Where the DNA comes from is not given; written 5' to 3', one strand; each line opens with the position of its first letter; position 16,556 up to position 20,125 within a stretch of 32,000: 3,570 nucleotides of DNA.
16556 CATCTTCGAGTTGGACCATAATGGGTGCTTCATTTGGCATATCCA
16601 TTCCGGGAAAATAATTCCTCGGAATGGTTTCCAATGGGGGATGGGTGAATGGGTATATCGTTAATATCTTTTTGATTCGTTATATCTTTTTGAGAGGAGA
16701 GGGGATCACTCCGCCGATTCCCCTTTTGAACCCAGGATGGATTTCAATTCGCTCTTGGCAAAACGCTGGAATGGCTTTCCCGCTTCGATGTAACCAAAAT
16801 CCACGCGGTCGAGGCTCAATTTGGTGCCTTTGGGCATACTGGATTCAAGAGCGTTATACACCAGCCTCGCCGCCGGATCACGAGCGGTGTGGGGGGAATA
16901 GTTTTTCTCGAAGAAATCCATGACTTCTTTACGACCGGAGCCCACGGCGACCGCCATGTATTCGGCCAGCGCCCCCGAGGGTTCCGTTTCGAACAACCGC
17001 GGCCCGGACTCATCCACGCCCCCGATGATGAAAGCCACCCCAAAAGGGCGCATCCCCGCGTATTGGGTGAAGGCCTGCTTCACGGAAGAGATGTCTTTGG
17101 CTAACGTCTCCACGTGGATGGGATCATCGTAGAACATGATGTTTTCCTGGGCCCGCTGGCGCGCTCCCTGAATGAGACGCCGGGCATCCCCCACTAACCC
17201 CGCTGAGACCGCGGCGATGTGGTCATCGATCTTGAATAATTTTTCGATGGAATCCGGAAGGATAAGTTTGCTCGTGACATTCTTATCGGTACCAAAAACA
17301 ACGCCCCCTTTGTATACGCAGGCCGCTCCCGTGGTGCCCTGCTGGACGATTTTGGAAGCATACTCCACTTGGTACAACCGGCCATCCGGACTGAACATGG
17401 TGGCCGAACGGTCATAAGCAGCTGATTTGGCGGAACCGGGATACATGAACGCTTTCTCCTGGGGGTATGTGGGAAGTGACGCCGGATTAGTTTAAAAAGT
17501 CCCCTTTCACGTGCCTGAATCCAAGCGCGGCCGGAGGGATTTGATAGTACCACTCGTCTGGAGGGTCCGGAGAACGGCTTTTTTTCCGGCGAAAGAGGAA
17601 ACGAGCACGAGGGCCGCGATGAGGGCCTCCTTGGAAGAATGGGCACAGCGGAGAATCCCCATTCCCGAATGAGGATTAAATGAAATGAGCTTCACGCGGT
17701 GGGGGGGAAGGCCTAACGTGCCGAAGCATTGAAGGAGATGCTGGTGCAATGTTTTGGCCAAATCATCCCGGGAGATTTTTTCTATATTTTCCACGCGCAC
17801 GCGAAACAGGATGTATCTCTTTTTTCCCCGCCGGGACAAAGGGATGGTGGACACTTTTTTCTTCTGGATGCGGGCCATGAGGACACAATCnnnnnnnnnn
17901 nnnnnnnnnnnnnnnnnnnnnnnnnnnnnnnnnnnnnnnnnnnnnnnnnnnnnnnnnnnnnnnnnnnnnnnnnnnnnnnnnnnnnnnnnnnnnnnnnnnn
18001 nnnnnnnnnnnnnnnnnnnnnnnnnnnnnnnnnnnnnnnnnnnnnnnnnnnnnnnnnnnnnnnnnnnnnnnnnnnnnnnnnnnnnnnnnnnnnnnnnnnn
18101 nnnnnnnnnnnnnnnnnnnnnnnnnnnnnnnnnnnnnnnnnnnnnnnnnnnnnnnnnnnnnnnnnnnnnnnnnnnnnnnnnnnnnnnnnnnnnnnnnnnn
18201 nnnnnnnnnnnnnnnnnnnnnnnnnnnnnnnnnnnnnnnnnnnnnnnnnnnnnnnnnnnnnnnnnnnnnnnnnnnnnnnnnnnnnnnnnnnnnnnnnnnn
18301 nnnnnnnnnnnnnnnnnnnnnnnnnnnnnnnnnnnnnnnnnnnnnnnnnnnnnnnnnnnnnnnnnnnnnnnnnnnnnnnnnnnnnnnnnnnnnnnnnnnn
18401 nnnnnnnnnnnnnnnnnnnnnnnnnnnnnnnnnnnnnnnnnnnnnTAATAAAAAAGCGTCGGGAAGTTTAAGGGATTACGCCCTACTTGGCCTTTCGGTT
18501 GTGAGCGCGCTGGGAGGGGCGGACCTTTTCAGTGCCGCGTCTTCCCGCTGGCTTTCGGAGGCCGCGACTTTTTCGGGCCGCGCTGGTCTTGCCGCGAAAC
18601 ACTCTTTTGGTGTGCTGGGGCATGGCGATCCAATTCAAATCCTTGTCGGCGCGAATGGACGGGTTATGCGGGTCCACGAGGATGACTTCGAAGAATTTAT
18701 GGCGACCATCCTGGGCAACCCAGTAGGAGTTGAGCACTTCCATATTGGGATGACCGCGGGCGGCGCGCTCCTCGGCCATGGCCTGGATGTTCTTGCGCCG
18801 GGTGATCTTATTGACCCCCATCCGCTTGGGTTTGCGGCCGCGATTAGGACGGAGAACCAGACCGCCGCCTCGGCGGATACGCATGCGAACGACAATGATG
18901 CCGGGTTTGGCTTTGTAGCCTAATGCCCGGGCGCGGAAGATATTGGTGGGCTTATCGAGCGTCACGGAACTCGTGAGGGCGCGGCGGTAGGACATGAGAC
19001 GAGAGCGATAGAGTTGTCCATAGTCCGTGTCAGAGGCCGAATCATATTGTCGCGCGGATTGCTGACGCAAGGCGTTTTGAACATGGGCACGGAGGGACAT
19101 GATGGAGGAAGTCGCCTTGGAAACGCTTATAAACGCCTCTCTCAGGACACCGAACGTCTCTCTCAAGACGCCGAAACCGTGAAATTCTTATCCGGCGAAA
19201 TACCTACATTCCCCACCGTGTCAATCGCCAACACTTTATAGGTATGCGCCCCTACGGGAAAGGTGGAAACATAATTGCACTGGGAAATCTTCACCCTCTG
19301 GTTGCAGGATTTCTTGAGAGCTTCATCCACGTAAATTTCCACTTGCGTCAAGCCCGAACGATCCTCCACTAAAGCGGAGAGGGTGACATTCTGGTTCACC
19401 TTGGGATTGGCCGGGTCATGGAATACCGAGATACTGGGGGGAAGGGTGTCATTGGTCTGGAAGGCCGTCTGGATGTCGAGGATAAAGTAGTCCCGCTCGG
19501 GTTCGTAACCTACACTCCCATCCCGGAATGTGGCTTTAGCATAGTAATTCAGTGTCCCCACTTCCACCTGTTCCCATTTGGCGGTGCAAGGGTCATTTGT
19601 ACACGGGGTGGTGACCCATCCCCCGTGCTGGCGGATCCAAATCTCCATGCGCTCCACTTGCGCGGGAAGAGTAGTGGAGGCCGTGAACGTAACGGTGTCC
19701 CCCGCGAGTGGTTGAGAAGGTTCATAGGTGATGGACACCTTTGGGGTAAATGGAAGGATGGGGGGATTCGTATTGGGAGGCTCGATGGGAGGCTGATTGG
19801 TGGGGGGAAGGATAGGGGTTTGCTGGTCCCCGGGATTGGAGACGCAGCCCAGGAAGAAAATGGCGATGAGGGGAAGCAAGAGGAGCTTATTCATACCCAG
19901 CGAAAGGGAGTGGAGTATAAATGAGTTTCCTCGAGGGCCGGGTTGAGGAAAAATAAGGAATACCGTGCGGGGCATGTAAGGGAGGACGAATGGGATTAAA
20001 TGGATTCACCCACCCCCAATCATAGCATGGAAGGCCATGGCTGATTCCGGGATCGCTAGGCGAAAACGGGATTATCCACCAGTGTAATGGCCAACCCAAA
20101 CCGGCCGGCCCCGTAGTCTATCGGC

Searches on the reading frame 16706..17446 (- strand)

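Call 15: search_protein_families(library=pfam, proteins=[window:16706-17446:-])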
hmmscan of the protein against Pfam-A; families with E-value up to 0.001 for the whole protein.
window:16706-17446:- (246 aa): 2 families
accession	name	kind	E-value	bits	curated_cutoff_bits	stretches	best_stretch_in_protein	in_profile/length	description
PF00227.31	Proteasome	-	3.5e-50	170.7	22.4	1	34-219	1-188/189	Proteasome subunit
PF10584.14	Proteasome_A_N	-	1.6e-12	47.3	27.7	1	11-30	1-20/23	Proteasome subunit A N-terminal signature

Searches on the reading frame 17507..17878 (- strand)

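Call 15: search_protein_families(library=pfam, proteins=[window:17507-17878:-])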
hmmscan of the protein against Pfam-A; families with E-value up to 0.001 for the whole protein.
window:17507-17878:- (123 aa): 1 family
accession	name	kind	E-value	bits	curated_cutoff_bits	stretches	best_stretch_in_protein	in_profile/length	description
PF01900.24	RNase_P_Rpp14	-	9.8e-20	71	23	1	21-116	1-100/104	Rpp14/Pop5 family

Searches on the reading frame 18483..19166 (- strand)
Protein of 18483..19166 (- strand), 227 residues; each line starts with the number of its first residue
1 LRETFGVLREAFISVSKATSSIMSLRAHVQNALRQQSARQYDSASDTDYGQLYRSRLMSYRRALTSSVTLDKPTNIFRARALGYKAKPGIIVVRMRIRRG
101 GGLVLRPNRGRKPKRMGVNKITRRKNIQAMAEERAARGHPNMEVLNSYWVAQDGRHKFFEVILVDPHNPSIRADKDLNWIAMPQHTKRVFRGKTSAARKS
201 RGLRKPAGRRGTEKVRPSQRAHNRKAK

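Call 14: search_protein_families(library=pfam, proteins=[window:18483-19166:-])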
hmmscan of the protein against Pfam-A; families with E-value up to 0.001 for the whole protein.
window:18483-19166:- (227 aa): 1 family
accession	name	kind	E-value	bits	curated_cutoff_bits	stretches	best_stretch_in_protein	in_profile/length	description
PF00827.22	Ribosomal_L15e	-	9.8e-67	224.8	27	1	42-221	11-190/191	Ribosomal L15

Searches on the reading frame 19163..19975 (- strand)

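Call 14: search_protein_families(library=pfam, proteins=[window:19163-19975:-])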
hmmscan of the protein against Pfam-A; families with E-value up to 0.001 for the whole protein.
window:19163-19975:- (270 aa): 1 family
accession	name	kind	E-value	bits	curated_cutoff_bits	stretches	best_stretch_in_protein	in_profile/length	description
PF17957.7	Big_7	-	3.9e-09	37.5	24.1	1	180-248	1-70/70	Bacterial Ig domain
